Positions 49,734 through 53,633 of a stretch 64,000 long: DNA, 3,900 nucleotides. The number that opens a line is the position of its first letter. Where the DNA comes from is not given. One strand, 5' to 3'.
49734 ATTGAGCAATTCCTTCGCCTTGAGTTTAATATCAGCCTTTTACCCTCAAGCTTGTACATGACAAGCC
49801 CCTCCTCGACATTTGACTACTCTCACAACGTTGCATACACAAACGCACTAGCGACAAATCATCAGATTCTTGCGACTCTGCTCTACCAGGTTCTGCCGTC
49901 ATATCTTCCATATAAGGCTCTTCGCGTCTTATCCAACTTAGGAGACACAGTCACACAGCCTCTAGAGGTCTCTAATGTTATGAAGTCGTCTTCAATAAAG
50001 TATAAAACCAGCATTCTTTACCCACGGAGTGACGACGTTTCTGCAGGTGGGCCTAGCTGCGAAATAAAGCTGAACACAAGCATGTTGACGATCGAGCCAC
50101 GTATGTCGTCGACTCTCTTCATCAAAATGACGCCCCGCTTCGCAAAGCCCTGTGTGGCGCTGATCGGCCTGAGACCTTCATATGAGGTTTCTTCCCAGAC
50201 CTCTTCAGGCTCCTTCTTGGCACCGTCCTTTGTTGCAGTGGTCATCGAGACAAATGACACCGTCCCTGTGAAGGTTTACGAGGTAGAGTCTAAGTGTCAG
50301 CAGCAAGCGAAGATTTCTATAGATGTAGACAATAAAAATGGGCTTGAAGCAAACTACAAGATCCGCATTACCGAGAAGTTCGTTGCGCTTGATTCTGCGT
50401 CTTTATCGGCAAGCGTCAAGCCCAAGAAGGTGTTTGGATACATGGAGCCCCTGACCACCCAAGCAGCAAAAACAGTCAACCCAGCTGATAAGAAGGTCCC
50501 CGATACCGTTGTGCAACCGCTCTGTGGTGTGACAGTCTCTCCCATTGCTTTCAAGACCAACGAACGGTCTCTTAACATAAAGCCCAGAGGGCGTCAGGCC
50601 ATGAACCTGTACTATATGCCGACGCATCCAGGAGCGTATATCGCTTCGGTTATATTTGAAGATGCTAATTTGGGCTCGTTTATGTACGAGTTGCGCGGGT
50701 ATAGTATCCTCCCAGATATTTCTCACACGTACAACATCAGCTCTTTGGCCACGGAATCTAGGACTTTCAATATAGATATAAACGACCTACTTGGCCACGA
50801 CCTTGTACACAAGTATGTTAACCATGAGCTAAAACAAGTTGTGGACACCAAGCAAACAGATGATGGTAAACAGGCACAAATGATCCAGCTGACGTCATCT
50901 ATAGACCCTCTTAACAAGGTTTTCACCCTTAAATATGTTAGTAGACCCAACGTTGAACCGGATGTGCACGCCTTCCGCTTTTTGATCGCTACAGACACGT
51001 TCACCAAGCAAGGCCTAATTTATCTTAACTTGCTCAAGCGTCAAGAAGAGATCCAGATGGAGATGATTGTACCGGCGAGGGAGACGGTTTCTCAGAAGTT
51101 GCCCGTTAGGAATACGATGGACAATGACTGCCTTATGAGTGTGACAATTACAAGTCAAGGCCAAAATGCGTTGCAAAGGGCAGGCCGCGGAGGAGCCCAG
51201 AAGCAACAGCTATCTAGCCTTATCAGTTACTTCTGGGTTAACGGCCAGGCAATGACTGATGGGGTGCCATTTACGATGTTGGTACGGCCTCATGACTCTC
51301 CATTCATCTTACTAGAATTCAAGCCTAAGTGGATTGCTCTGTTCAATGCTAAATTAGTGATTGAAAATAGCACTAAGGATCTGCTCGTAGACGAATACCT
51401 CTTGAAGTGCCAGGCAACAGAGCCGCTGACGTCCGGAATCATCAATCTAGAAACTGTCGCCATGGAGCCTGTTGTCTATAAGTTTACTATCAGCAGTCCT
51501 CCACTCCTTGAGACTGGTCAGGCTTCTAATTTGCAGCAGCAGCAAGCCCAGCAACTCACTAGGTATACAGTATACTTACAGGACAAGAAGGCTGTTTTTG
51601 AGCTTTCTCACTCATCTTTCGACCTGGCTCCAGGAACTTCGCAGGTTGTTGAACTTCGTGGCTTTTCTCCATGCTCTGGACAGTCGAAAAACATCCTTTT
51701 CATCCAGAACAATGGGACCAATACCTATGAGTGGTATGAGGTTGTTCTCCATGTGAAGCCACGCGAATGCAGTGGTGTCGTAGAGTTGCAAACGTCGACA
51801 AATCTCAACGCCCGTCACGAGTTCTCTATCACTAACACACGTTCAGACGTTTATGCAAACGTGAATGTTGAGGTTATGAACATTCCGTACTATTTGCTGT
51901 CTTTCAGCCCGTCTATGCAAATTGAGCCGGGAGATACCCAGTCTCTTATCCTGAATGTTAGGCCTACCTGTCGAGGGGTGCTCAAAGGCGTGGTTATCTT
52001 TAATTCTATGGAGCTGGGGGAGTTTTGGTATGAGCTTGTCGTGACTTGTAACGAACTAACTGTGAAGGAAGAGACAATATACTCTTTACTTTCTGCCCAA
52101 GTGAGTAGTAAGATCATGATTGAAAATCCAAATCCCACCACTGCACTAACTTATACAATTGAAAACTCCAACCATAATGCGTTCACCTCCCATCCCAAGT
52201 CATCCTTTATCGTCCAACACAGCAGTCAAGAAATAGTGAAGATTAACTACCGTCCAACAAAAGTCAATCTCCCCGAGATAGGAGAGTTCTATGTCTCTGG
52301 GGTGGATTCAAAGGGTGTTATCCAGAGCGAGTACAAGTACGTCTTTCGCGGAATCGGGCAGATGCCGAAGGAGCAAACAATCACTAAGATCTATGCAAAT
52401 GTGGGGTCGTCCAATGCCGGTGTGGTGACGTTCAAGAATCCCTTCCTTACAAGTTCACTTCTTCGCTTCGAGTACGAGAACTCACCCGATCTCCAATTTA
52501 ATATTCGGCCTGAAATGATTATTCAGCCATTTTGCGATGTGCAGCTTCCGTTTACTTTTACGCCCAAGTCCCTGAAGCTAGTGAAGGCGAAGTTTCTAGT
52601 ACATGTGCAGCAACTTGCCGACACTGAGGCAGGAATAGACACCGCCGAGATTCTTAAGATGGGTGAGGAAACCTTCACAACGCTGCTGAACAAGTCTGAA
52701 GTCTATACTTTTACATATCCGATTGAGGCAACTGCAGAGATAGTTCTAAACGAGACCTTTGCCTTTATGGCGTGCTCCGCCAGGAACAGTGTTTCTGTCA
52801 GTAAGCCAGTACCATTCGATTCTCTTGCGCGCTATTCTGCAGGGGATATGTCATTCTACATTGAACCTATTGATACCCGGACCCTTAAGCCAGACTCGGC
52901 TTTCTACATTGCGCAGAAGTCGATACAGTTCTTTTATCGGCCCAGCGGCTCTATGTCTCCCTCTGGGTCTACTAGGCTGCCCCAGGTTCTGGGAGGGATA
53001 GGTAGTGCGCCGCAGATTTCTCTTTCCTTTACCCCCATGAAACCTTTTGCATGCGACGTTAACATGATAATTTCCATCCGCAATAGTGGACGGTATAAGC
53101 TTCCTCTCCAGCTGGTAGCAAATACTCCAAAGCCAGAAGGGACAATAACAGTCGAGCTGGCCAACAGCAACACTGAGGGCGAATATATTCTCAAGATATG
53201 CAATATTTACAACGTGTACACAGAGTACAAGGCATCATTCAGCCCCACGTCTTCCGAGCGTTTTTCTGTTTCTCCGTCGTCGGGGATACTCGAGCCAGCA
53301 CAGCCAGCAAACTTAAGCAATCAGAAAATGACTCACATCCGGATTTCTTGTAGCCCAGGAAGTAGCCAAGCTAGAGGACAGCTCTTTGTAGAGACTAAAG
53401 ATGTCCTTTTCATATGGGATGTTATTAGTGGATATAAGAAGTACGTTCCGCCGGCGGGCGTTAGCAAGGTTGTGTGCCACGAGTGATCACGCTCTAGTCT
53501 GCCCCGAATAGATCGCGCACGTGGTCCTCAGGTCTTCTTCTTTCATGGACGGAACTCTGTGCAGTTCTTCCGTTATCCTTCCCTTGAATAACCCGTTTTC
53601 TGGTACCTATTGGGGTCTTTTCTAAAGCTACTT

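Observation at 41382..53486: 12.1-kb single-exon gene encoding a 4034-aa ASH-repeat giant (HYDIN-like candidate)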

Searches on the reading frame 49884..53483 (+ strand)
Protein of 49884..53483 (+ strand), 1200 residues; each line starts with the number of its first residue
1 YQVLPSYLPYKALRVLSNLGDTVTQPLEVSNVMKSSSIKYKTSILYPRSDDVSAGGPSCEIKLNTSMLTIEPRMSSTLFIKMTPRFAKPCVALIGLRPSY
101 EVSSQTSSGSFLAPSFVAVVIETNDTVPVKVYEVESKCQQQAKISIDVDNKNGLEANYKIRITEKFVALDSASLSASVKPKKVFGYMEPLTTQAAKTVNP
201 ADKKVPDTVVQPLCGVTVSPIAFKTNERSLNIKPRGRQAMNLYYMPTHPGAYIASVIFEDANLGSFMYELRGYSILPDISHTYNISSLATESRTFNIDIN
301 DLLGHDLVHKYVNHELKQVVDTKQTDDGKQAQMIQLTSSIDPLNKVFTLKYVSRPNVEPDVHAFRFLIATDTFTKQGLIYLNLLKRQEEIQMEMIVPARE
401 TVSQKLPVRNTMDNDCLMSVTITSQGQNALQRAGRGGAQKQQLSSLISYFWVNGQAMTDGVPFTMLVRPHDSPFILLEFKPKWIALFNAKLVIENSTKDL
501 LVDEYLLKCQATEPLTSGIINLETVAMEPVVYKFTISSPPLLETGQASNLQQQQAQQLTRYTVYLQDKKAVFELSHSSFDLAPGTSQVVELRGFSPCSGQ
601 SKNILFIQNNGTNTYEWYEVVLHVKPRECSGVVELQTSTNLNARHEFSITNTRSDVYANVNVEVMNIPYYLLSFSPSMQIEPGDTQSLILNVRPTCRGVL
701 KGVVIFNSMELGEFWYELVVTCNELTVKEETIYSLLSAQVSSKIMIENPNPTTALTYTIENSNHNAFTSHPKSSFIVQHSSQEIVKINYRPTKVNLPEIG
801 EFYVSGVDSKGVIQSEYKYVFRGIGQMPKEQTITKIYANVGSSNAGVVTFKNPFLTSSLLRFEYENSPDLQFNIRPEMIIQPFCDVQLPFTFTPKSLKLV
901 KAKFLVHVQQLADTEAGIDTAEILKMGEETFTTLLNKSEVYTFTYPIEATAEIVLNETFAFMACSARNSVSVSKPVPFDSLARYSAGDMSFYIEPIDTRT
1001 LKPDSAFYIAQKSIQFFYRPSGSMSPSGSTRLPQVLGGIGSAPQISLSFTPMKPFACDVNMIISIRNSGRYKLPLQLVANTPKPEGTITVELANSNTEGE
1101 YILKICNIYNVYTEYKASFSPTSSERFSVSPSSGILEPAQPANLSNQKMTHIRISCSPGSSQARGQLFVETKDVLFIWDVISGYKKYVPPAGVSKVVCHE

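Call 70: predict_structure(alignment_id=A7)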
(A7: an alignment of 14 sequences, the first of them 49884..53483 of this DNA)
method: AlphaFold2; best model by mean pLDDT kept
length: 1200 residues; sequences in the alignment: 14
mean_pLDDT: 75.9   pTM: 0.36
mean pLDDT of the five models: 75.9, 74.7, 74.5, 71.7, 71.5
residues with pLDDT >= 90: 118; 70-90: 779; 50-70: 161; < 50: 142
segments of 3 or more residues with pLDDT < 50: 1-6, 48-55, 102-110, 190-209, 322-330, 387-389, 427-446, 542-555, 914-920, 999-1004, 1023-1040, 1186-1200
pLDDT, mean of each block of 10 residues (from residue 1): 42 70 82 80 64 50 85 86 71 79 41 74 62 86 86 76 84 66 52 34 33 78 87 84 90 87 75 85 81 84 64 81 42 78 85 76 88 86 62 78 85 82 62 33 51 85 85 87 78 80 81 77 86 83 44 60 77 86 86 87 85 77 85 85 84 76 71 71 85 84 83 84 87 85 89 90 90 90 93 85 92 90 86 86 86 83 80 80 85 87 88 51 52 61 89 70 84 74 75 68 61 81 40 32 79 84 84 85 85 75 86 89 88 86 65 86 89 87 59 32
secondary structure, 60 per line:
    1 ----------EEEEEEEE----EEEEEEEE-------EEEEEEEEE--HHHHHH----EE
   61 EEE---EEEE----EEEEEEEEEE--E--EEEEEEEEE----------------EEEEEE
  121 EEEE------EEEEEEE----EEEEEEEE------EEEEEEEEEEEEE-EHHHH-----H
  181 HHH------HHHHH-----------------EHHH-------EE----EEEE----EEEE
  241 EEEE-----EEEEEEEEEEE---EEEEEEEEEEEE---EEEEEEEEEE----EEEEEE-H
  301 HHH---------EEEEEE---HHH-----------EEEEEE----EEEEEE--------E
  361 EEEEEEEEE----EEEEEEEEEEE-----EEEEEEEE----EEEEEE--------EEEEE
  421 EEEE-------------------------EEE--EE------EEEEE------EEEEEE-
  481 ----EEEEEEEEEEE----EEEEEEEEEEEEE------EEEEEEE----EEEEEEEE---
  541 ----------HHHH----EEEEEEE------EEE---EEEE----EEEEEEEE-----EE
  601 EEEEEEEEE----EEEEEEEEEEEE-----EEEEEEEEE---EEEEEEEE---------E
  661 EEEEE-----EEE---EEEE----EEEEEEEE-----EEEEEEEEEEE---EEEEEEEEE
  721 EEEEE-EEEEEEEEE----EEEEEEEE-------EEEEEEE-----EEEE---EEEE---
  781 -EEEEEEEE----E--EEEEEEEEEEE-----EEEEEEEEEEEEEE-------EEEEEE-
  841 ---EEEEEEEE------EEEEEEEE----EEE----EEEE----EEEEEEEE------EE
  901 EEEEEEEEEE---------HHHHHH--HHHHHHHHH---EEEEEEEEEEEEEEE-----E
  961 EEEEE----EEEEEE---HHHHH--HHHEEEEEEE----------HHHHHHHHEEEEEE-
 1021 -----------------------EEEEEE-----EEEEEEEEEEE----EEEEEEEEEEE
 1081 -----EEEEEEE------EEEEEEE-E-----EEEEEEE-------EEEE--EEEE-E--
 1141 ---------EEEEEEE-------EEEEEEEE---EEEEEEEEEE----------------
elements in order (helices of 4 or more, strands of 3 or more residues): E11-18 E23-30 E38-46 H49-54 E59-63 E67-70 E75-84 E90-98 E115-124 E131-137 E142-149 E156-168 H171-174 H180-183 H190-194 E229-232 E237-244 E250-260 E264-275 E279-288 E293-298 H300-303 E313-318 E336-341 E346-351 E360-369 E374-384 E390-397 E402-407 E416-424 E450-452 E463-467 E474-479 E485-495 E500-512 E519-525 E530-537 H551-554 E559-565 E572-574 E578-581 E586-593 E599-609 E614-625 E631-639 E643-650 E660-665 E671-673 E677-680 E685-692 E698-708 E712-725 E727-735 E740-747 E755-761 E767-770 E774-777 E782-789 E797-807 E813-826 E834-839 E844-851 E858-865 E870-872 E877-880 E885-892 E899-910 H920-925 H928-936 E940-954 E960-965 E970-975 H979-983 E989-995 H1006-1013 E1014-1019 E1044-1049 E1055-1065 E1070-1080 E1086-1092 E1099-1105 E1113-1119 E1127-1130 E1133-1136 E1150-1156 E1164-1171 E1175-1184

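Call 72: fold_search(model_id=the predicted structure, library=pdb)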
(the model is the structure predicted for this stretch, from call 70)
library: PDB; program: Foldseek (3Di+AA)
matches with E <= 10: 1948; with E <= 0.001: 242
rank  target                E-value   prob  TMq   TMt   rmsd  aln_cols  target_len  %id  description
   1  9ijj_4A               1.7e-48  1.00  0.37  0.18  57.1      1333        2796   15  In situ structure of the central apparatus in mouse sperm axoneme. (released 2025-06-04)
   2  9ijj_4G               1.2e-40  1.00  0.21  0.07  106.0      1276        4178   11  In situ structure of the central apparatus in mouse sperm axoneme. (released 2025-06-04)
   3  9ijj_h                2.5e-40  1.00  0.14  0.13  49.4      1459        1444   10  In situ structure of the central apparatus in mouse sperm axoneme. (released 2025-06-04)
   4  9ijj_O                1.6e-39  1.00  0.12  0.12  118.9      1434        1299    9  In situ structure of the central apparatus in mouse sperm axoneme. (released 2025-06-04)
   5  7som_D                1.6e-38  1.00  0.13  0.11  50.3      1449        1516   10  Ciliary C2 central pair apparatus isolated from Chlamydomonas reinhardtii (released 2022-04-13)
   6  9ijj_4H               2.2e-38  1.00  0.12  0.06  51.6      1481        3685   10  In situ structure of the central apparatus in mouse sperm axoneme. (released 2025-06-04)
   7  9ijj_4I               3.9e-37  1.00  0.11  0.05  112.7      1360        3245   10  In situ structure of the central apparatus in mouse sperm axoneme. (released 2025-06-04)
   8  9ijj_4J               1.6e-35  1.00  0.21  0.33  65.3       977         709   13  In situ structure of the central apparatus in mouse sperm axoneme. (released 2025-06-04)
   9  7sqc_O0               3.4e-31  1.00  0.12  0.12  77.1      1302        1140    9  Ciliary C1 central pair apparatus isolated from Chlamydomonas reinhardtii (released 2022-04-13)
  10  9ijj_C                8.8e-27  1.00  0.15  0.17  46.0       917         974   10  In situ structure of the central apparatus in mouse sperm axoneme. (released 2025-06-04)
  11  7sqc_2A               1.4e-23  1.00  0.09  0.14  54.5       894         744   10  Ciliary C1 central pair apparatus isolated from Chlamydomonas reinhardtii (released 2022-04-13)
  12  7sqc_2B               3.3e-23  1.00  0.09  0.14  54.1       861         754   10  Ciliary C1 central pair apparatus isolated from Chlamydomonas reinhardtii (released 2022-04-13)
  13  9ijj_4K               1.1e-22  1.00  0.21  0.54  13.9       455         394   16  In situ structure of the central apparatus in mouse sperm axoneme. (released 2025-06-04)
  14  9hcj_10               1.0e-19  1.00  0.12  0.09  65.2      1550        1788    9  D. discoideum nuclear pore complex (released 2024-12-25)
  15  9ijj_E                2.1e-16  1.00  0.10  0.21  30.0       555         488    9  In situ structure of the central apparatus in mouse sperm axoneme. (released 2025-06-04)
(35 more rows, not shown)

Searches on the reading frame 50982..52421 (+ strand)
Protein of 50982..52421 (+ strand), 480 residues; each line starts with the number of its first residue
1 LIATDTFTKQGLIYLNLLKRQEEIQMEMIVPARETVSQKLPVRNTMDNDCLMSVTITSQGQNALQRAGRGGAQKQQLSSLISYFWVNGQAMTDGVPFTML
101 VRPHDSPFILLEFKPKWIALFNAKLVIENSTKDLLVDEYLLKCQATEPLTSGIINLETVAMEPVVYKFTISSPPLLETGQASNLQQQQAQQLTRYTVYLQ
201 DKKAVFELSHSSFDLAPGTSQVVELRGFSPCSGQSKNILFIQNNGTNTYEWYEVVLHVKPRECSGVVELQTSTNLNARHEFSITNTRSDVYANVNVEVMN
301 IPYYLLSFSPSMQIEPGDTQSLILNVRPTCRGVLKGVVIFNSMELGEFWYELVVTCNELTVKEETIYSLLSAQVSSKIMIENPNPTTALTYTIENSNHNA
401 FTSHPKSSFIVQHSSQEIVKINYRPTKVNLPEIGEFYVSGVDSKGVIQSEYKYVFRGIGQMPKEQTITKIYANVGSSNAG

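Call 22: search_protein_families(library=pfam, proteins=[window:50982-52421:+], max_evalue=1)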
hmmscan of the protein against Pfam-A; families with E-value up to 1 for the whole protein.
window:50982-52421:+ (480 aa): 5 families
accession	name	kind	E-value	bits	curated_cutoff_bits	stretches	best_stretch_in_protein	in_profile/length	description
PF22073.2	Cep192_D4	-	4.6e-05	24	35.5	1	30-130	16-95/112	Cep192 domain 4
PF15780.11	ASH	-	4.6e-05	23.9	27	1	375-427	26-78/98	Abnormal spindle-like microcephaly-assoc'd, ASPM-SPD-2-Hydin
PF24507.1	Ig_CFAP65_4th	-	0.00022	22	27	1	378-427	2-50/76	CFAP65, fourth Ig-like domain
PF22544.2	HYDIN_VesB_CFA65-like_Ig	-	0.003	18.2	25.5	0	338-366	68-95/100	HYDIN/CFA65/VesB-like, Ig-like domain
PF00635.32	Motile_Sperm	-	0.22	11.9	25.9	0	370-419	16-64/109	MSP (Major sperm protein) domain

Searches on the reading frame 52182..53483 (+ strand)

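Call 22: search_protein_families(library=pfam, proteins=[window:52182-53483:+], max_evalue=1)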
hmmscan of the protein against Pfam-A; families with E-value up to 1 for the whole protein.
window:52182-53483:+ (434 aa): 4 families
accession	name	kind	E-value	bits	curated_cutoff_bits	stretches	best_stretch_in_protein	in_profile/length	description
PF24507.1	Ig_CFAP65_4th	-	1.1e-05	26.2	27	1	337-377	2-41/76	CFAP65, fourth Ig-like domain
PF15780.11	ASH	-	0.00046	20.7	27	1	73-140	20-88/98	Abnormal spindle-like microcephaly-assoc'd, ASPM-SPD-2-Hydin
PF22544.2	HYDIN_VesB_CFA65-like_Ig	-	0.0087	16.7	25.5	0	59-144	13-88/100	HYDIN/CFA65/VesB-like, Ig-like domain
PF00635.32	Motile_Sperm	-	0.0099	16.2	25.9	1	328-378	15-63/109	MSP (Major sperm protein) domain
